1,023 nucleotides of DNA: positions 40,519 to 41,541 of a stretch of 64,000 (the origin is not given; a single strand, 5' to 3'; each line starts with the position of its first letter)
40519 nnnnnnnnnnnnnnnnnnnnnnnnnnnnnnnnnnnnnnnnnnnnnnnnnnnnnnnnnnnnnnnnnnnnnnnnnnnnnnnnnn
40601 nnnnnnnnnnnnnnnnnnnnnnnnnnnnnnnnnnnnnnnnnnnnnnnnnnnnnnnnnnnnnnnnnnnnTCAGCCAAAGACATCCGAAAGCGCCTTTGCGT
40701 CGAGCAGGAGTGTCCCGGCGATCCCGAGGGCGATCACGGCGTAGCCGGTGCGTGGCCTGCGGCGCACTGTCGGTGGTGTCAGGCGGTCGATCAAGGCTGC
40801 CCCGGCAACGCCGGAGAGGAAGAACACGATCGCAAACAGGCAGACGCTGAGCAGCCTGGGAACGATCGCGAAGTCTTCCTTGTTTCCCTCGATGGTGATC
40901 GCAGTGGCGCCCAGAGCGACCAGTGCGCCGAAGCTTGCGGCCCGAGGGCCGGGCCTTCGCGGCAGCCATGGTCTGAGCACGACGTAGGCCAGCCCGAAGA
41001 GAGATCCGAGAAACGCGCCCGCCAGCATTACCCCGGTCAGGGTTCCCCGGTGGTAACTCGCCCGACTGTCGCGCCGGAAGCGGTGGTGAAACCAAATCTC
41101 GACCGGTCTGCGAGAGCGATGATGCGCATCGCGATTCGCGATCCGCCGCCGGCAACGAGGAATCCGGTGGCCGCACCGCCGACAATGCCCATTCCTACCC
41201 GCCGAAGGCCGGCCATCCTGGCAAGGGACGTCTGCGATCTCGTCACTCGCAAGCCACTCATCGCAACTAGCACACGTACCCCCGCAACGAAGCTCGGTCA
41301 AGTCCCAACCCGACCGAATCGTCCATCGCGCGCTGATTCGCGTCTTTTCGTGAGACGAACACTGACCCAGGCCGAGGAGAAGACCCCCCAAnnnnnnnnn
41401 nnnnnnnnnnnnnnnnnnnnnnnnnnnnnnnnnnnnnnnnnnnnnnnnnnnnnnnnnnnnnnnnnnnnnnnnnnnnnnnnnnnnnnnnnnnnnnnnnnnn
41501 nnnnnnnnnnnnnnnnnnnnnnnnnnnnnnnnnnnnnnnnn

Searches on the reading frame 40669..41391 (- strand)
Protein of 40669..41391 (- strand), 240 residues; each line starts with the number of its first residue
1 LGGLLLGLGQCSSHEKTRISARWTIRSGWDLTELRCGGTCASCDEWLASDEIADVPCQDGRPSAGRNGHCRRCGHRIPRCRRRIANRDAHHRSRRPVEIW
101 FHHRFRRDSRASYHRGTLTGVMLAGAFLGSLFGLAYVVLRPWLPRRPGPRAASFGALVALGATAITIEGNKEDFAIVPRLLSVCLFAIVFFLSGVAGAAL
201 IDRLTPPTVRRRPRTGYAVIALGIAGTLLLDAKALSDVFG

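Call 99: search_protein_families(library=pfam, proteins=[window:40669-41391:-], max_evalue=0.05)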
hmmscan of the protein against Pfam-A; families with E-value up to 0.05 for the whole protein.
window:40669-41391:- (240 aa): 2 families
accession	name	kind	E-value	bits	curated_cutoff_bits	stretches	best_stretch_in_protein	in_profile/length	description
PF09490.15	CbtA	-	0.0011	19.3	30.7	1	112-160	68-116/239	Probable cobalt transporter subunit (CbtA)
PF19545.4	DUF6069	-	0.0063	17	27.2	1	159-235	28-103/129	Family of unknown function (DUF6069)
